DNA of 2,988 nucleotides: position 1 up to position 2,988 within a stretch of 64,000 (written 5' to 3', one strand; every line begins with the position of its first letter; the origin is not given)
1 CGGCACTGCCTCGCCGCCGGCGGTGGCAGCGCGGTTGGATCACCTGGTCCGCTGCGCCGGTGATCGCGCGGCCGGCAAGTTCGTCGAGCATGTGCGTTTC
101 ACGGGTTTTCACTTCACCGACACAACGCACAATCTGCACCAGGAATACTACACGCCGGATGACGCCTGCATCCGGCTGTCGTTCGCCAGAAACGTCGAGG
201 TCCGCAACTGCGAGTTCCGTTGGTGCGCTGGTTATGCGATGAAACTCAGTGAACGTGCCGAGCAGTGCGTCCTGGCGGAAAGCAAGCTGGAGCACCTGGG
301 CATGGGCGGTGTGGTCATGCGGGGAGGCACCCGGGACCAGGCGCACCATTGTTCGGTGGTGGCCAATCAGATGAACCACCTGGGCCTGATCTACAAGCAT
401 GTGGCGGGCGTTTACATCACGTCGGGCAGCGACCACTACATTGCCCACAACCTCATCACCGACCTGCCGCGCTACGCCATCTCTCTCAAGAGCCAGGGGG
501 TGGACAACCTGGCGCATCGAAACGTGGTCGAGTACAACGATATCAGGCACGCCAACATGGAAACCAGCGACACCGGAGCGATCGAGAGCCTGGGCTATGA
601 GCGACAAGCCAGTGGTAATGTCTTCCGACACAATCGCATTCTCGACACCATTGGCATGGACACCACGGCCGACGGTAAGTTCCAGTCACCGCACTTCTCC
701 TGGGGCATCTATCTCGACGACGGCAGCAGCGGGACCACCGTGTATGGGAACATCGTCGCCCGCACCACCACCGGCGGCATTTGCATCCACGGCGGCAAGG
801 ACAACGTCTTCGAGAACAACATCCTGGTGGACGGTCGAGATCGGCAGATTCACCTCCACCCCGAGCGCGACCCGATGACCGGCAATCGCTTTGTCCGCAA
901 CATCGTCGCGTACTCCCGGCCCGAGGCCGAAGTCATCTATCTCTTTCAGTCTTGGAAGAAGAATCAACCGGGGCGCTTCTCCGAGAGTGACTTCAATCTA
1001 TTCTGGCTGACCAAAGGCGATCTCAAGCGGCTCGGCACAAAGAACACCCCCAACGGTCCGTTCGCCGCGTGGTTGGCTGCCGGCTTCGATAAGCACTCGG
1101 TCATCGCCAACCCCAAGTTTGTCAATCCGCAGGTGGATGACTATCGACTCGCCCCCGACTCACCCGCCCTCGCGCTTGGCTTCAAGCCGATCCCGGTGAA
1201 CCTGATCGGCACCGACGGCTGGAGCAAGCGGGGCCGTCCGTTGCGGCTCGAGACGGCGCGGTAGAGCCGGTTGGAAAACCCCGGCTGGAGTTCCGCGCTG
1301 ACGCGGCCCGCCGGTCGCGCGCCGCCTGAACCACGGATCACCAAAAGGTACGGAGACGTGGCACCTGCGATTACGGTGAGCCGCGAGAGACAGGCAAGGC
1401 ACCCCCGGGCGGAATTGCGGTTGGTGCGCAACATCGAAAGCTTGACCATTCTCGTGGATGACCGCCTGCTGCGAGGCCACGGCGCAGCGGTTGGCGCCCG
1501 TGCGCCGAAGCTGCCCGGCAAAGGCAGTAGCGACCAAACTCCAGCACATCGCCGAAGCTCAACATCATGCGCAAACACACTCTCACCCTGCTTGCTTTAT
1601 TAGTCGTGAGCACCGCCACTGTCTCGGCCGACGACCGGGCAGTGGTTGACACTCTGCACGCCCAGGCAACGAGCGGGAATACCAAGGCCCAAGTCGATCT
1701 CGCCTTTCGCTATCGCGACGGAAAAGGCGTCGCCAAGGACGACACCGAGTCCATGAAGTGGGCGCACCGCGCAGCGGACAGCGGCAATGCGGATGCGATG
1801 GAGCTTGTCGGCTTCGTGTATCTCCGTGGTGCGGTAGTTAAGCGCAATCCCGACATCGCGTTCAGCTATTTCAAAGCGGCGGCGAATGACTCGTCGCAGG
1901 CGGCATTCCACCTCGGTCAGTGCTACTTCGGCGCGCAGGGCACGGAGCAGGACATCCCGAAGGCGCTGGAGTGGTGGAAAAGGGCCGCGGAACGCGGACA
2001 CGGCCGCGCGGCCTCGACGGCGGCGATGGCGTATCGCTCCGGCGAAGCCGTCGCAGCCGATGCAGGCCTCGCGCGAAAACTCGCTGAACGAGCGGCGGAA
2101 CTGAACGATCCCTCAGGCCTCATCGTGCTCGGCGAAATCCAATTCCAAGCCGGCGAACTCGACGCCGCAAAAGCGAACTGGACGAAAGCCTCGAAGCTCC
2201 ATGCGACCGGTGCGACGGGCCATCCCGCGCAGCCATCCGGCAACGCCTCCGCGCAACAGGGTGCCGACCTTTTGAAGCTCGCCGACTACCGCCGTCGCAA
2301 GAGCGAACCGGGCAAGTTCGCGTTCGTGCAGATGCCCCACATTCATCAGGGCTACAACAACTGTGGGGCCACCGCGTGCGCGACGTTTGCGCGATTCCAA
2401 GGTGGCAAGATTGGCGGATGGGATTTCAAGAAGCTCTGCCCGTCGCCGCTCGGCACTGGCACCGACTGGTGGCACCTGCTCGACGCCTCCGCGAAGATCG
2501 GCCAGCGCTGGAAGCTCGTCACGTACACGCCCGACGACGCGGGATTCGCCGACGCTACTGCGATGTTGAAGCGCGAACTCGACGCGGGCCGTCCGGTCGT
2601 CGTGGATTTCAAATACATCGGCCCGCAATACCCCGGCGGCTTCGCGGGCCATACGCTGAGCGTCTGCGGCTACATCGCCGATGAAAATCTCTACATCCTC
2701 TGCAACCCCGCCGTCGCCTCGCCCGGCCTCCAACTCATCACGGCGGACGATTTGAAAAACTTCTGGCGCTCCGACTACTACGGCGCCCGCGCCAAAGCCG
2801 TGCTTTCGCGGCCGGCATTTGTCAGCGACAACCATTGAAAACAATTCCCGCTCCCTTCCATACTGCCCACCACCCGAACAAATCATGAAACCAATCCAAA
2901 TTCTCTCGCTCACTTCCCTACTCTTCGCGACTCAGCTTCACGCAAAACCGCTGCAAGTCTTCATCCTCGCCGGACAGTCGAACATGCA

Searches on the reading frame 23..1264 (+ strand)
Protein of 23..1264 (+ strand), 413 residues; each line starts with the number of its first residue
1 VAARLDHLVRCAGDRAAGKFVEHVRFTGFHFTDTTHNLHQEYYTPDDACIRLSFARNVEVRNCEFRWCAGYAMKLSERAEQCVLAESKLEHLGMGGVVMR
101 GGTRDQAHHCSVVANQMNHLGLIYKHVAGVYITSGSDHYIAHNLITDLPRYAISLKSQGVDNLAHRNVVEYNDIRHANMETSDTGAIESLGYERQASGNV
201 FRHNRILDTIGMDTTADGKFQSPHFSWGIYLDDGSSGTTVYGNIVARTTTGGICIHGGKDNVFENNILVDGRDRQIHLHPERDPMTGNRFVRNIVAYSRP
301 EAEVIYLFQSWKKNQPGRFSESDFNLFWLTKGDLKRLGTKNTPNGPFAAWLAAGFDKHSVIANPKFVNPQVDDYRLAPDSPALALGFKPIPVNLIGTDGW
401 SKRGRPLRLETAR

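Call 66: search_protein_families(library=pfam, proteins=[window:23-1264:+], max_evalue=0.00001)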
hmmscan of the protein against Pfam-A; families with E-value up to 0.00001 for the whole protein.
window:23-1264:+ (413 aa): 2 families
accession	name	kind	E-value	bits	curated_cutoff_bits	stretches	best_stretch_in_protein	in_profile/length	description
PF13229.12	Beta_helix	-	1.2e-23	84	25.9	3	128-293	1-137/158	Right handed beta helix region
PF05048.19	NosD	-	9.6e-09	35.4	23.6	0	226-290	60-146/212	Periplasmic copper-binding protein (NosD)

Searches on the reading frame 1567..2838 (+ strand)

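Call 66: search_protein_families(library=pfam, proteins=[window:1567-2838:+], max_evalue=0.00001)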
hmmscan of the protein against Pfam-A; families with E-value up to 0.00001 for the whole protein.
window:1567-2838:+ (423 aa): 1 family
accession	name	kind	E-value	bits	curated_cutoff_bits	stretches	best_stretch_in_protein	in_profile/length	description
PF08238.18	Sel1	-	1.1e-26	92.7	30.7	1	110-145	1-36/36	Sel1 repeat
